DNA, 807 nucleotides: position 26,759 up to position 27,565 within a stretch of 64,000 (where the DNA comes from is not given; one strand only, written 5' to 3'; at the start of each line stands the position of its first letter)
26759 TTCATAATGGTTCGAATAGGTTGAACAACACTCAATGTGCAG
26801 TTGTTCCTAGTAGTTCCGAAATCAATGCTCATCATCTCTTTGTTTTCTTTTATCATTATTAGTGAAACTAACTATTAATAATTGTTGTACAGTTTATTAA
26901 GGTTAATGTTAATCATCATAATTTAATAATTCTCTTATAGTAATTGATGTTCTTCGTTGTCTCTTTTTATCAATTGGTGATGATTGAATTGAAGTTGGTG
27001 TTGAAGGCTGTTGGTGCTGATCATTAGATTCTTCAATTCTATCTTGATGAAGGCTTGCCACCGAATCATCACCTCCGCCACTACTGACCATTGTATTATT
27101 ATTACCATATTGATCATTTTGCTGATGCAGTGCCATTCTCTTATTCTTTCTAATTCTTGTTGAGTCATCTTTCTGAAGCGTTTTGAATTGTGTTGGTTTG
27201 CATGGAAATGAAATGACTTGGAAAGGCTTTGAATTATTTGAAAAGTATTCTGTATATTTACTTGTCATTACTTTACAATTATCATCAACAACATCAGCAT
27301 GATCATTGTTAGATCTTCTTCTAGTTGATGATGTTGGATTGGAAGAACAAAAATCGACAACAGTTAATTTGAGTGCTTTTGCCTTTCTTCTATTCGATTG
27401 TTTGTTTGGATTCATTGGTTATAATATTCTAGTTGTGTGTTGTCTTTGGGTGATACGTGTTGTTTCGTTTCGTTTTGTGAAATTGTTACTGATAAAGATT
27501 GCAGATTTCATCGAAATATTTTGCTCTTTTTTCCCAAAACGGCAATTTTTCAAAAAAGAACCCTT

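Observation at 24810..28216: Pair of small RWP-RK-like proteins bracketing Fam2/Fam3 copies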

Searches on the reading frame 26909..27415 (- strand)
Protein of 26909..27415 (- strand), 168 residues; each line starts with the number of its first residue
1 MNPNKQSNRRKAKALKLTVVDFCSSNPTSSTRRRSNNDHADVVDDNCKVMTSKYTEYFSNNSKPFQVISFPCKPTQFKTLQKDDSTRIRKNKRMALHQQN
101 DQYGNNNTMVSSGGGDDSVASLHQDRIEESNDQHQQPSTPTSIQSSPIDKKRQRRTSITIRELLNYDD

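Call 4: search_protein_families(library=pfam, proteins=[window:26909-27415:-], max_evalue=10)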
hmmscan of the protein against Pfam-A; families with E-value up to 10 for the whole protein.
window:26909-27415:- (168 aa): 0 families

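Call 64: list_cluster_members(proteins=[P0001, P0002, window:26912-27415:-, window:13171-13674:+, window:22828-23880:+, window:17519-18061:-, window:19198-19758:-, window:9443-10426:+, window:16323-16925:+, window:20800-21369:-])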
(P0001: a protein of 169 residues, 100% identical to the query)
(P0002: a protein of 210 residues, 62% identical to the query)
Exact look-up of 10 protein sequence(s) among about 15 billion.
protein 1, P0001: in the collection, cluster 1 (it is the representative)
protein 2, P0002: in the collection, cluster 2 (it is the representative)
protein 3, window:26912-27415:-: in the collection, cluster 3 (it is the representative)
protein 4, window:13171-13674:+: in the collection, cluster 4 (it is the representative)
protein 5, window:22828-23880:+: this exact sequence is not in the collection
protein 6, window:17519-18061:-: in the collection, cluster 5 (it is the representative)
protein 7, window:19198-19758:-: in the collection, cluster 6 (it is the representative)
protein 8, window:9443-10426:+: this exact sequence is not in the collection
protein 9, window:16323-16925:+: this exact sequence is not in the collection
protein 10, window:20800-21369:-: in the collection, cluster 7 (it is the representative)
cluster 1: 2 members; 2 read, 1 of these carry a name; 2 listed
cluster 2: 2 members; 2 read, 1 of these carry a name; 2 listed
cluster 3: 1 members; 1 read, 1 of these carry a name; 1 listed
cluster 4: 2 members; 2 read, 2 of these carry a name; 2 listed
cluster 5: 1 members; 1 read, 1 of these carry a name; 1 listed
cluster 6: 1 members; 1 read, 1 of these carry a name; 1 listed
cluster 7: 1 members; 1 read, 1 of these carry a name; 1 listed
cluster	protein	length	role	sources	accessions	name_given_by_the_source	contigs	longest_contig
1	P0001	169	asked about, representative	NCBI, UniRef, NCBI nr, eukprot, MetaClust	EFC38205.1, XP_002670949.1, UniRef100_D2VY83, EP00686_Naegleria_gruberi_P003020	predicted protein [Naegleria gruberi] | Predicted protein n=1 Tax=Naegleria gruberi TaxID=5762 RepID=D2VY83_NAEGR | uncharacterized protein NAEGRDRAFT_74024 [Naegleria gruberi]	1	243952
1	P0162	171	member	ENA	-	-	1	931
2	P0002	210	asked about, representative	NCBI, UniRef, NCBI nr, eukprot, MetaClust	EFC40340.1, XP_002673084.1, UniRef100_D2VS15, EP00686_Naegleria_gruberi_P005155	predicted protein [Naegleria gruberi] | Predicted protein n=1 Tax=Naegleria gruberi TaxID=5762 RepID=D2VS15_NAEGR | uncharacterized protein NAEGRDRAFT_71777 [Naegleria gruberi]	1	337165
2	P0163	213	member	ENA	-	-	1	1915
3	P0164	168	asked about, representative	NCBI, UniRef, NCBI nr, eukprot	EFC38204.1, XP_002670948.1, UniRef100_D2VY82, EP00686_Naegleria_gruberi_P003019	predicted protein [Naegleria gruberi] | Predicted protein n=1 Tax=Naegleria gruberi TaxID=5762 RepID=D2VY82_NAEGR | uncharacterized protein NAEGRDRAFT_74023 [Naegleria gruberi]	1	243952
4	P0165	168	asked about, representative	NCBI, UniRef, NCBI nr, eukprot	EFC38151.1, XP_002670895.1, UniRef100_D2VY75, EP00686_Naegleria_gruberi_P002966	predicted protein [Naegleria gruberi] | Predicted protein n=1 Tax=Naegleria gruberi TaxID=5762 RepID=D2VY75_NAEGR | uncharacterized protein NAEGRDRAFT_74016 [Naegleria gruberi]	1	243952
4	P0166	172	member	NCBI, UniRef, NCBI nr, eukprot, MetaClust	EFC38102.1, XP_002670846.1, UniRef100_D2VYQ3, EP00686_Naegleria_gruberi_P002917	predicted protein [Naegleria gruberi] | Predicted protein n=1 Tax=Naegleria gruberi TaxID=5762 RepID=D2VYQ3_NAEGR | uncharacterized protein NAEGRDRAFT_74202 [Naegleria gruberi]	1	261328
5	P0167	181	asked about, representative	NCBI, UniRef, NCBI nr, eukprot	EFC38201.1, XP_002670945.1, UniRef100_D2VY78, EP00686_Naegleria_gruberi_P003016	predicted protein [Naegleria gruberi] | Predicted protein n=1 Tax=Naegleria gruberi TaxID=5762 RepID=D2VY78_NAEGR | uncharacterized protein NAEGRDRAFT_53198 [Naegleria gruberi]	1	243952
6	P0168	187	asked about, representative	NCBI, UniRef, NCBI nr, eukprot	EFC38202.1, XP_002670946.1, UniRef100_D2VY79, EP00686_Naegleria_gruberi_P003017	predicted protein [Naegleria gruberi] | Predicted protein n=1 Tax=Naegleria gruberi TaxID=5762 RepID=D2VY79_NAEGR | uncharacterized protein NAEGRDRAFT_53199 [Naegleria gruberi]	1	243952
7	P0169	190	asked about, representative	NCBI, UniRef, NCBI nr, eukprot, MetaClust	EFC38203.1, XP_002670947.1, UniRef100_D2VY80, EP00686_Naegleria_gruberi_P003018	predicted protein [Naegleria gruberi] | Predicted protein n=1 Tax=Naegleria gruberi TaxID=5762 RepID=D2VY80_NAEGR | uncharacterized protein NAEGRDRAFT_81683 [Naegleria gruberi]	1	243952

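Call 77: search_protein_families(library=pfam, proteins=[P0162], max_evalue=0.01)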
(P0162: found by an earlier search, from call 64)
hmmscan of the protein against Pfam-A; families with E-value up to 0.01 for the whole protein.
P0162 (171 aa): 1 family
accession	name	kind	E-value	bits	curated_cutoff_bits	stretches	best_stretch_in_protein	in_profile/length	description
PF02042.20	RWP-RK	-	0.0036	17.6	29.3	1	98-143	2-43/49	RWP-RK domain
